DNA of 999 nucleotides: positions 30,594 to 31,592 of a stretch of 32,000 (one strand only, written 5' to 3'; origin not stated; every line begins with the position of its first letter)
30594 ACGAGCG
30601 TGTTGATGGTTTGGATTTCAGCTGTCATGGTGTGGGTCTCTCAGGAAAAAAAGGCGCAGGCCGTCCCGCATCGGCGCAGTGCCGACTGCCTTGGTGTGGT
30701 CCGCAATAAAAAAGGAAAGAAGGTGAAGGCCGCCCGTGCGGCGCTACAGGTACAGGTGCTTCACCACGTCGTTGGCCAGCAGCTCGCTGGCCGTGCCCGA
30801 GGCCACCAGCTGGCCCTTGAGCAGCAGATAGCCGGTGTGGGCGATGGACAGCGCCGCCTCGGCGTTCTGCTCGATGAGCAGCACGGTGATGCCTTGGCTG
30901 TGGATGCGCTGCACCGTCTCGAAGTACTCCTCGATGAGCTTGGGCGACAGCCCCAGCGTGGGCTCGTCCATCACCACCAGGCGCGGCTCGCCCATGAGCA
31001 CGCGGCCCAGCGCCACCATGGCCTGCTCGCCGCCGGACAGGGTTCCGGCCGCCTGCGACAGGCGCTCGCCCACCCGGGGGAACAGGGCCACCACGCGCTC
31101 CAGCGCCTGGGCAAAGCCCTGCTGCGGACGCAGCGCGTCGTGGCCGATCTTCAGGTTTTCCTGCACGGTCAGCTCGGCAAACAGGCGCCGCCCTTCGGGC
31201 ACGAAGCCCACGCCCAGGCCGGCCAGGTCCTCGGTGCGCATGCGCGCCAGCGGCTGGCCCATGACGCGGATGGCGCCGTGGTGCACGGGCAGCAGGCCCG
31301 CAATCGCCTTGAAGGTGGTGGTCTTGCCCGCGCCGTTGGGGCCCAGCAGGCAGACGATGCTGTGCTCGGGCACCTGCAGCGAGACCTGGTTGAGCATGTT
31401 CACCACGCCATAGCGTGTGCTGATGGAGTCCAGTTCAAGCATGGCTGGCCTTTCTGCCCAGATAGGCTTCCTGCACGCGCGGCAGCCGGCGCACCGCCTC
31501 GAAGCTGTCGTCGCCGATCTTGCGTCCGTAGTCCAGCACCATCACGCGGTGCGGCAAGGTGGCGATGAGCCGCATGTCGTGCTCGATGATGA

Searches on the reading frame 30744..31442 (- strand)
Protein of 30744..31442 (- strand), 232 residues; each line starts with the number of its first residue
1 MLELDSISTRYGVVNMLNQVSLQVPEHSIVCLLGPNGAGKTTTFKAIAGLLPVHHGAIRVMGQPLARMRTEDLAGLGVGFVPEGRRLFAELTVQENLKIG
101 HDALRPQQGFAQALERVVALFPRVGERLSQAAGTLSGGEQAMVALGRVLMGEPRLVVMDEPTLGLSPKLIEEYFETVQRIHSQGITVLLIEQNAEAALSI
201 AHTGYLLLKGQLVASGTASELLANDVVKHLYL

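Call 24: search_protein_families(library=pfam, proteins=[window:30744-31442:-], max_evalue=0.001)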
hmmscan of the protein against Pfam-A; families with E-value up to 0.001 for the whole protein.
window:30744-31442:- (232 aa): 6 families
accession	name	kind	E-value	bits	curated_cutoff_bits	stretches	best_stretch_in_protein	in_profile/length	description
PF00005.33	ABC_tran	-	1.5e-28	100.6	25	1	17-162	1-136/137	ABC transporter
PF13304.12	AAA_21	-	1.1e-07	32.7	27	0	29-50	1-22/304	AAA domain, putative AbiEii toxin, Type IV TA system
PF02463.25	SMC_N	-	0.00031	20.7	40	0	26-60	23-58/220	RecF/RecN/SMC N terminal domain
PF00004.35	AAA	-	0.00056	20.8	21.2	0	30-54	1-25/131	ATPase family associated with various cellular activities (AAA)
PF13476.12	AAA_23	-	0.00058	21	27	1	26-48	18-40/201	AAA domain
PF13514.12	AAA_27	-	0.0009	19.3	22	0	10-51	10-50/206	AAA domain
